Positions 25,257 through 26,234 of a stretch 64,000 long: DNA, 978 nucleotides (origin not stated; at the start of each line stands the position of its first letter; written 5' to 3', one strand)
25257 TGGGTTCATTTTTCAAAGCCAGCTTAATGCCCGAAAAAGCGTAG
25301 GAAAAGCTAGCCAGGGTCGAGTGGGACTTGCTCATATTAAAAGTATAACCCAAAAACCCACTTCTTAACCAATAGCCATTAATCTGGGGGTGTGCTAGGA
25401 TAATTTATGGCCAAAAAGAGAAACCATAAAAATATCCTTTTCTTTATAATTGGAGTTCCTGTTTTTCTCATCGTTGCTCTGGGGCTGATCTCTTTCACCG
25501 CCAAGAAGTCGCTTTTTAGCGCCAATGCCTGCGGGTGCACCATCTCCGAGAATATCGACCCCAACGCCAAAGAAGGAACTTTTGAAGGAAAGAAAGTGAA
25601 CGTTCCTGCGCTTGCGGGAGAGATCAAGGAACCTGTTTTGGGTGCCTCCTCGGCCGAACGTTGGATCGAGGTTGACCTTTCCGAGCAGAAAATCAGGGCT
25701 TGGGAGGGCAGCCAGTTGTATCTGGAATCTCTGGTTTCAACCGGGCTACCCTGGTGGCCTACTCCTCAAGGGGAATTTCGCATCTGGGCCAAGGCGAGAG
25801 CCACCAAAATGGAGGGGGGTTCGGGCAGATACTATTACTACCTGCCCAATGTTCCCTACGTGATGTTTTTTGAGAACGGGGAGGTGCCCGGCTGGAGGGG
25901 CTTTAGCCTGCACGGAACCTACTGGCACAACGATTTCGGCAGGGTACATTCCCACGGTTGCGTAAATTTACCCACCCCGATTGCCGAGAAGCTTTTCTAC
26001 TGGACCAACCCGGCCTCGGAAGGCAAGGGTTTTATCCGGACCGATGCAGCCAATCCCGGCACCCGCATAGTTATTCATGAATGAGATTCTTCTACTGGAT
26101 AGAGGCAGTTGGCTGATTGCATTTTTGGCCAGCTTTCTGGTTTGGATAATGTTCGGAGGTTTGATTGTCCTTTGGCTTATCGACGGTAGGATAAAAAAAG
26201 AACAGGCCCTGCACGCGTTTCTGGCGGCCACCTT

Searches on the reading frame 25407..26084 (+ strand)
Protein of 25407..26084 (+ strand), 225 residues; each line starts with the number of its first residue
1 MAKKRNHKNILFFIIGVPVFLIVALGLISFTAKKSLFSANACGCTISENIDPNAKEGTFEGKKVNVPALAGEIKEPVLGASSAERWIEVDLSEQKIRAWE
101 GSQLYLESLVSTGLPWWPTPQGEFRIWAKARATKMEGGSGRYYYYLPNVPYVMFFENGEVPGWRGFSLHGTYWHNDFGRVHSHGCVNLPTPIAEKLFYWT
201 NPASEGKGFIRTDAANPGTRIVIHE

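Call 56: search_protein_families(library=pfam, proteins=[window:25407-26084:+], max_evalue=0.01)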
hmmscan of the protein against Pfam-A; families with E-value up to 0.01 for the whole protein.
window:25407-26084:+ (225 aa): 1 family
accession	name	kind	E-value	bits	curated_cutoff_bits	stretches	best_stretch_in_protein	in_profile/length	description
PF03734.19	YkuD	-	9.8e-20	72.1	23.4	1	85-223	2-146/146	L,D-transpeptidase catalytic domain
